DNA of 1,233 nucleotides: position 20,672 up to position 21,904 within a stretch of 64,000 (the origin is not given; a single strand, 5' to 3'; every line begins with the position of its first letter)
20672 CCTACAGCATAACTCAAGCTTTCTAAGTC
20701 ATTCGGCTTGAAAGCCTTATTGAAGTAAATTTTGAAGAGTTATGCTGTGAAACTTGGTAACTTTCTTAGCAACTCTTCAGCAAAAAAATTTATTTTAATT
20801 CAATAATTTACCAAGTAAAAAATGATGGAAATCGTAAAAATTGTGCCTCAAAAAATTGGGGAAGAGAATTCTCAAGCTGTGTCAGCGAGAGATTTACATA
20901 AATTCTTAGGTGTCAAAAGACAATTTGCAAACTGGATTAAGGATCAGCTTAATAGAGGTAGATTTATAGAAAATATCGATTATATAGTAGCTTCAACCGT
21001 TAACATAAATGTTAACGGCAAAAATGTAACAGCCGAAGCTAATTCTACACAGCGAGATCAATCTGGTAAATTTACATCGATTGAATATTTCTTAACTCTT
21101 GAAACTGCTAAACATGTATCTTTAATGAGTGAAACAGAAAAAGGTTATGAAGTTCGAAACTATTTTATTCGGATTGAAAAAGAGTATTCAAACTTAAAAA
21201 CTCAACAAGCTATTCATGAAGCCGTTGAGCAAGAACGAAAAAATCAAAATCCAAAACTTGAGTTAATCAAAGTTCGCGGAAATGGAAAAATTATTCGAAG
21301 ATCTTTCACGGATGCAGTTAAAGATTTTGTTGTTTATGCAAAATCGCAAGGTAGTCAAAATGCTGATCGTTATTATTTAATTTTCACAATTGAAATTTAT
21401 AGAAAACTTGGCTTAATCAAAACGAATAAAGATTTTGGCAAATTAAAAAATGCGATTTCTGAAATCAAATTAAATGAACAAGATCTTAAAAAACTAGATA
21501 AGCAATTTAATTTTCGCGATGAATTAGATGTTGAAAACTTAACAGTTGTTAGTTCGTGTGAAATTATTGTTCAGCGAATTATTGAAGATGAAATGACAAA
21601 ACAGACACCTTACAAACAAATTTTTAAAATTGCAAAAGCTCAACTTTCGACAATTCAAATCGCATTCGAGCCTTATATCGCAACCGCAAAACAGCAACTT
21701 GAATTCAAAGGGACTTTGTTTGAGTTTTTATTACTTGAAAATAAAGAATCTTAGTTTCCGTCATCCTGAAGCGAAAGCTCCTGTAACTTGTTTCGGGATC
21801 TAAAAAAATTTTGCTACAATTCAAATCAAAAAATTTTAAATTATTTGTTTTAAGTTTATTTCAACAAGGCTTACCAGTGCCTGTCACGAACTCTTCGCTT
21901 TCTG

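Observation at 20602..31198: Conserved leaders of four AntA-type genes carry helices whose sequence differs in every copy but stays complementary (c4-like antisense/target logic)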

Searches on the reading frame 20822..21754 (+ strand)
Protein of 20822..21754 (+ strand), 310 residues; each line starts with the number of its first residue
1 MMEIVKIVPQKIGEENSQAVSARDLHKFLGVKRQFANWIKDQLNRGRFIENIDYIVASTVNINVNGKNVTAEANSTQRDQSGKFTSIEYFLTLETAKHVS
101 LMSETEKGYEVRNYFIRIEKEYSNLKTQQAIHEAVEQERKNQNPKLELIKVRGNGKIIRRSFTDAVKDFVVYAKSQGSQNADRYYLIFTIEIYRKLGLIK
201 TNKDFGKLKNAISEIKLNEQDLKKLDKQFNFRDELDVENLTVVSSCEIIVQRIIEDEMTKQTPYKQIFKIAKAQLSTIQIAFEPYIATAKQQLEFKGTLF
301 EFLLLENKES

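Call 8: search_protein_families(library=pfam, proteins=[window:20822-21754:+], max_evalue=0.01)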
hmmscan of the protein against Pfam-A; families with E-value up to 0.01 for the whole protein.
window:20822-21754:+ (310 aa): 1 family
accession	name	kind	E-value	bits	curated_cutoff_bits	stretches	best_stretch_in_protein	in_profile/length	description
PF08346.17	AntA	-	3.1e-20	73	27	1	20-104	1-67/68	AntA/AntB antirepressor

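Call 16: find_related_loci(query=window:20822-21754:+, collection=genome_contigs, flank=10000)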
Query window:20822-21754:+ (310 aa) in genome_contigs; peptide patterns used: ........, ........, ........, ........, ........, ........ (x = any residue, [..] = any of these).
112 stretches matched a pattern; 1 encode a relative of the query (tblastn E <= 1e-3); 1 distinct loci.
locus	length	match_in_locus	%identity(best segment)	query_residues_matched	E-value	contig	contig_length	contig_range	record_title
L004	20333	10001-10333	38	5-128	1e-21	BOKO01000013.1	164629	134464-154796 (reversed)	MAG: Chloroflexota bacterium BroJett021 DNA, sequence13, whole genome shotgun sequence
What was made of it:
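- Tried and rejected: It returned only a 38%-identical Chloroflexota hit, so the source genome is not among the species representatives (call 16).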

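Call 17: find_homologous_proteins(query=window:20822-21754:+, max_evalue=0.00001)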
Query window:20822-21754:+ (310 aa): 19 proteins with E <= 0.00001 among 1151 candidates.
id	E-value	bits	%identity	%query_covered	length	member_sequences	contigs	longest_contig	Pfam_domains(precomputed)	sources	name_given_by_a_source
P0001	1.4e-193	659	100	100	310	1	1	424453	PF08346.18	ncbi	-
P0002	3.7e-161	553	84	99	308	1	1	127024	PF08346.18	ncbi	-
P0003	9.5e-149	512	80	100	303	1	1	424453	PF08346.18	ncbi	-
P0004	1.6e-147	508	79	99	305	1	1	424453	PF08346.18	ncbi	-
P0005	3.0e-143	494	79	99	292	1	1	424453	PF08346.18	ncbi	-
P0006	5.7e-115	402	62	98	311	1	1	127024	PF08346.18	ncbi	-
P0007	4.0e-112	392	63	100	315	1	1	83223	PF08346.18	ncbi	-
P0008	2.7e-109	383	61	99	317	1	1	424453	PF08346.18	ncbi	-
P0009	1.3e-100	354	58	98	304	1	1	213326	PF08346.18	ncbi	-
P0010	2.3e-85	304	68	72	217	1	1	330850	PF08346.18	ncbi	-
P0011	9.6e-43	165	40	89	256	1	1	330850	PF08346.18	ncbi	-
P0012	8.4e-22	96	47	37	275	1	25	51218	PF08346.18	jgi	jgi:phage anti-repressor protein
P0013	8.4e-22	96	47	37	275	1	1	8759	PF08346.18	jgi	jgi:phage anti-repressor protein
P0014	9.7e-22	96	49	39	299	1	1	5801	PF08346.18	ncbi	-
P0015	2.5e-17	81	40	41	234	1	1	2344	PF08346.18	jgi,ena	-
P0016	5.2e-17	80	40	41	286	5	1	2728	PF08346.18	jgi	-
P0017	2.1e-14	72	46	39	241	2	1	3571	PF08346.18,PF03374.20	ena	-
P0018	7.9e-11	60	38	38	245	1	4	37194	PF08346.18,PF10552.15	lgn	-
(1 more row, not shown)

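Call 18: find_encoding_contigs(protein=P0002, flank=10000, max_places=4)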
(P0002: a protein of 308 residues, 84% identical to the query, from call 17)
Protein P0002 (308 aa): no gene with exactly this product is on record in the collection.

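Call 19: find_encoding_contigs(protein=P0007, flank=10000, max_places=4)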
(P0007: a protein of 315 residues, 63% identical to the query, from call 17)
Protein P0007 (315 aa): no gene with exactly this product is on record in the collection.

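Call 20: find_encoding_contigs(protein=P0008, flank=10000, max_places=4)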
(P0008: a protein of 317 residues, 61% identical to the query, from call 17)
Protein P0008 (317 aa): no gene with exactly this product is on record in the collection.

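Call 27: find_related_loci(query=A2, collection=viral_contigs, flank=3000)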
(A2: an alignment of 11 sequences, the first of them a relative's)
Query A2 (310 aa) in viral_contigs; peptide patterns used: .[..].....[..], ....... (x = any residue, [..] = any of these).
44 stretches matched a pattern; 4 encode a relative of the query (tblastn E <= 1e-3); 4 distinct loci.
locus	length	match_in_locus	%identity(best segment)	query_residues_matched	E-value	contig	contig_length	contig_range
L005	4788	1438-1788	37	147-281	1e-15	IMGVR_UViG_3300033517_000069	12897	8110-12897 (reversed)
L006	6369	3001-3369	32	151-310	9e-16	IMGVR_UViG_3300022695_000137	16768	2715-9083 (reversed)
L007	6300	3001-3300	31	159-284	1e-11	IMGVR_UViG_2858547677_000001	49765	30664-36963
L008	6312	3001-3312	31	152-284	5e-10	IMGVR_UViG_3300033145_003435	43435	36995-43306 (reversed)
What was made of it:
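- Tried and rejected: The viral AntA relatives found with alignment A2 share only the C-terminal domain (call 27).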

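Call 29: find_encoding_contigs(protein=P0012, flank=4000, max_places=4)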
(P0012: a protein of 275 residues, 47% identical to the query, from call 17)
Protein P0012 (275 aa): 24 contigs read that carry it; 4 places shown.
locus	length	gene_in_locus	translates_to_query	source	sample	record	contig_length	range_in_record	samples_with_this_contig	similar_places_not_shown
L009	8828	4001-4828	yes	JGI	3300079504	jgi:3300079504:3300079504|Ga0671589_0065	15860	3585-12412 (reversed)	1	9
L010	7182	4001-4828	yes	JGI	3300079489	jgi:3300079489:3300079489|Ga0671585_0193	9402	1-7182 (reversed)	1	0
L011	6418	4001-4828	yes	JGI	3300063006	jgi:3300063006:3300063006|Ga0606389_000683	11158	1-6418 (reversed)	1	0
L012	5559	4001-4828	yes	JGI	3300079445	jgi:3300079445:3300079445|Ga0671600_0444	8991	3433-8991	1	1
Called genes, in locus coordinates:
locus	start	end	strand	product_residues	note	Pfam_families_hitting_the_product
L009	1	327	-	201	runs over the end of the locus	-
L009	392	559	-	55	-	-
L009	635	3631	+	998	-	PF02384:N6_Mtase, PF20473:MmeI_Mtase, PF07669:Eco57I, PF12950:TaqI_C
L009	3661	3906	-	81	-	-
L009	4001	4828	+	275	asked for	PF08346:AntA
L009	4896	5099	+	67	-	-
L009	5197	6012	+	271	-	PF09669:Phage_pRha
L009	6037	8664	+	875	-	PF02384:N6_Mtase, PF20473:MmeI_Mtase, PF01170:UPF0020 (weak), PF07669:Eco57I, PF12950:TaqI_C (weak)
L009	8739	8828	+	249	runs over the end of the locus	PF04383:KilA-N (weak)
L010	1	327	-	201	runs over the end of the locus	-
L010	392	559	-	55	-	-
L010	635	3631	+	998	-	PF02384:N6_Mtase, PF20473:MmeI_Mtase, PF07669:Eco57I, PF12950:TaqI_C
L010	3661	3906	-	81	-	-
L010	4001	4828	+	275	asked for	PF08346:AntA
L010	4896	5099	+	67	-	-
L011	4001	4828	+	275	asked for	PF08346:AntA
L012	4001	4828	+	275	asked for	PF08346:AntA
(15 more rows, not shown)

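Call 30: find_encoding_contigs(protein=P0014, flank=4000, max_places=3)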
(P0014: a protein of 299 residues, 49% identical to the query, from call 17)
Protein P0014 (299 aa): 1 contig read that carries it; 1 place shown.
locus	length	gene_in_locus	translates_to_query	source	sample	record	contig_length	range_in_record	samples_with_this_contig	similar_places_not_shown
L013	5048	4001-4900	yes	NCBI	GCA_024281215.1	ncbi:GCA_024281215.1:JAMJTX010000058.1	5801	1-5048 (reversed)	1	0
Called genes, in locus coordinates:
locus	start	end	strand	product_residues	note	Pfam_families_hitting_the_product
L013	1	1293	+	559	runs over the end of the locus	PF02776:TPP_enzyme_N, PF00205:TPP_enzyme_M, PF02775:TPP_enzyme_C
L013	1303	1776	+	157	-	PF01842:ACT, PF22629:ACT_AHAS_ss, PF13710:ACT_5, PF10369:ALS_ss_C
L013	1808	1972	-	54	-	-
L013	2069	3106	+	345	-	PF00145:DNA_methylase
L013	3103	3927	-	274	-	-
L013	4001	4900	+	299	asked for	PF08346:AntA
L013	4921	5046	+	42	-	?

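Call 49: find_encoding_contigs(protein=P0018, flank=6000, max_places=4)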
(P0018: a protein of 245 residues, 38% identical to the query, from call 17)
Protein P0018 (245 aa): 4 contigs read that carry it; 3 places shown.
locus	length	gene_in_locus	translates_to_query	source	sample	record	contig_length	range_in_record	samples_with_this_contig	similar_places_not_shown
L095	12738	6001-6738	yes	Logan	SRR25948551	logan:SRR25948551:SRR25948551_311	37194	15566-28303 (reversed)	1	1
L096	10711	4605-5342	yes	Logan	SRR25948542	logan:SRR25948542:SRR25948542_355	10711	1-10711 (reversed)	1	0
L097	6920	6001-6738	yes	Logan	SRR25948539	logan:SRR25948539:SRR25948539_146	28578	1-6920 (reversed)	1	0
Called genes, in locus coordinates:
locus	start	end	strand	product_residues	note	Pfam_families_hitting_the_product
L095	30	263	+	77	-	-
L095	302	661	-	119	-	-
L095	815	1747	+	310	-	PF17989:ALP_N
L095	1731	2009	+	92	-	-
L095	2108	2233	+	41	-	-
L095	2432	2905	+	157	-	PF14020:DUF4236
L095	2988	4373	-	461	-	PF00239:Resolvase, PF07508:Recombinase, PF13408:Zn_ribbon_recom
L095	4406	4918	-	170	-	PF06114:Peptidase_M78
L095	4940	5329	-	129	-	PF12844:HTH_19, PF01381:HTH_3, PF13443:HTH_26 (faint), PF07022:Phage_CI_repr (weak)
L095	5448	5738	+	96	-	PF12844:HTH_19 (weak), PF13560:HTH_31, PF01381:HTH_3, PF13443:HTH_26 (weak)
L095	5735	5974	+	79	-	-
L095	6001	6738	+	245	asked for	PF08346:AntA, PF10552:ORF6C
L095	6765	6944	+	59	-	-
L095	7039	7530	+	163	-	-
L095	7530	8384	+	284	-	PF09681:Phage_rep_org_N, PF09524:Phg_2220_C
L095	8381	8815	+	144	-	-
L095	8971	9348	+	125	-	-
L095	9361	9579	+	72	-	-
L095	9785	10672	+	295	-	PF07083:DUF1351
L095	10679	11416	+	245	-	PF03837:RecT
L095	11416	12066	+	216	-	PF16784:HNHc_6, PF06147:DUF968 (weak)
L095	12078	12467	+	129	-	-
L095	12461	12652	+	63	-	-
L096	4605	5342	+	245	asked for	PF08346:AntA, PF10552:ORF6C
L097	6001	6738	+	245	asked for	PF08346:AntA, PF10552:ORF6C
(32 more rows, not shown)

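Call 50: find_encoding_contigs(protein=P0017, flank=4000, max_places=3)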
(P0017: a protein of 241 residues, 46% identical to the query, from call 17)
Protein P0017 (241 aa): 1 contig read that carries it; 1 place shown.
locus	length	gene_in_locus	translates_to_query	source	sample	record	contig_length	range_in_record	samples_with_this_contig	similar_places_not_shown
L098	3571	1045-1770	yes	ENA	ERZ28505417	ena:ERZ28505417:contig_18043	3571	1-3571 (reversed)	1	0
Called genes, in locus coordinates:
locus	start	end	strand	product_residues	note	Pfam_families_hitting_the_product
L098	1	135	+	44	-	?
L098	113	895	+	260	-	PF01555:N6_N4_Mtase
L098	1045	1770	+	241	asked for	PF08346:AntA, PF03374:ANT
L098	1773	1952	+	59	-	-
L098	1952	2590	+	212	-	-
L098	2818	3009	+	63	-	-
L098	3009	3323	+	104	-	-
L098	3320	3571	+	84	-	?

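Call 67: search_dna_similar(query=window:20822-21754:+, collection=plasmids, mode=protein, max_rows=15)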
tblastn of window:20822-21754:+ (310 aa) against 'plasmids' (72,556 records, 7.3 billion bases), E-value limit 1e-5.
Records with a match: 86; places in all: 93; records where one place covers at least 80% of the query: 0.
Best place of each record, by identity: <60% 86.
By first word of the organism name: Escherichia 9; Bacillus 9; Chondrinema 8; Staphylococcus 8; Acinetobacter 7; Klebsiella 7; Clostridium 5; Salmonella 4; Secundilactobacillus 3; Arsenophonus 3; and 17 more.
By predicted mobility (MOB-suite, as given by PLSDB): non-mobilizable 74; conjugative 7; mobilizable 5.
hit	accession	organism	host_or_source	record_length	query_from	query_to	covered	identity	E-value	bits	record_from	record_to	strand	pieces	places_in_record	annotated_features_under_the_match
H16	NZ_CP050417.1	Acinetobacter baumannii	Homo sapiens,Pus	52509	3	229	73%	26.2%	4e-15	83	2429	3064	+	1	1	antA/AntB antirepressor family protein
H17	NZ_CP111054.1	Chondrinema litorale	Seaweed,red alga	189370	2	165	53%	31.7%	8e-13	76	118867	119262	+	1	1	antA/AntB antirepressor family protein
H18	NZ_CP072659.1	Lactobacillus gasseri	Homo sapiens,stool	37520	3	175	56%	29.4%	6e-6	55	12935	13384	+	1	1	antA/AntB antirepressor family protein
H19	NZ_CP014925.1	Secundilactobacillus paracollinoides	cell culture,pilsner beer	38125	1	152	49%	32.9%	4e-11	71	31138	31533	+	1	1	antA/AntB antirepressor family protein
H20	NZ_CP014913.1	Secundilactobacillus paracollinoides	cell culture,beer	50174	1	152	49%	32.9%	4e-11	71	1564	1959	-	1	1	antA/AntB antirepressor family protein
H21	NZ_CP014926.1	Secundilactobacillus paracollinoides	cell culture,pilsner beer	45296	1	152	49%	32.9%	4e-11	71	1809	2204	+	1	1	antA/AntB antirepressor family protein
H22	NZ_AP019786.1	Methylomagnum ishizawai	-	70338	3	120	38%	42.4%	7e-20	97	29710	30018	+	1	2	antA/AntB antirepressor family protein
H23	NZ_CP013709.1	Clostridium botulinum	Microbial isolate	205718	2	149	48%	32.7%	2e-7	60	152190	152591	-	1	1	antA/AntB antirepressor family protein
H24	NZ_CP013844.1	Clostridium botulinum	Microbial isolate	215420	2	149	48%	32.7%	2e-7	60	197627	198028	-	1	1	antA/AntB antirepressor family protein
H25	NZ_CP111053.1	Chondrinema litorale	Seaweed,red alga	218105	2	125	40%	37.9%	2e-10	69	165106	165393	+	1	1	antA/AntB antirepressor family protein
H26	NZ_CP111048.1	Chondrinema litorale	Seaweed,red alga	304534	2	167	54%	28.0%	9e-7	58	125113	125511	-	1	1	antA/AntB antirepressor family protein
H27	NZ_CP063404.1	Klebsiella variicola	Homo sapiens,Expectoration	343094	5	170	54%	27.5%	5e-9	65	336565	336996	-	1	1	antA/AntB antirepressor family protein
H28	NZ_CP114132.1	Escherichia coli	pig,gut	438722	3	129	41%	35.4%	5e-16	86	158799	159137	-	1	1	phage antirepressor Ant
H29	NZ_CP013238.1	Clostridium butyricum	Microbial isolate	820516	3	147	47%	30.8%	2e-7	59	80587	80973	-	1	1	phage antirepressor KilAC domain-containing protein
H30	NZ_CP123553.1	Arsenophonus nasoniae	Nasonia vitripennis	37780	1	121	39%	36.4%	7e-14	79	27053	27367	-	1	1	antA/AntB antirepressor family protein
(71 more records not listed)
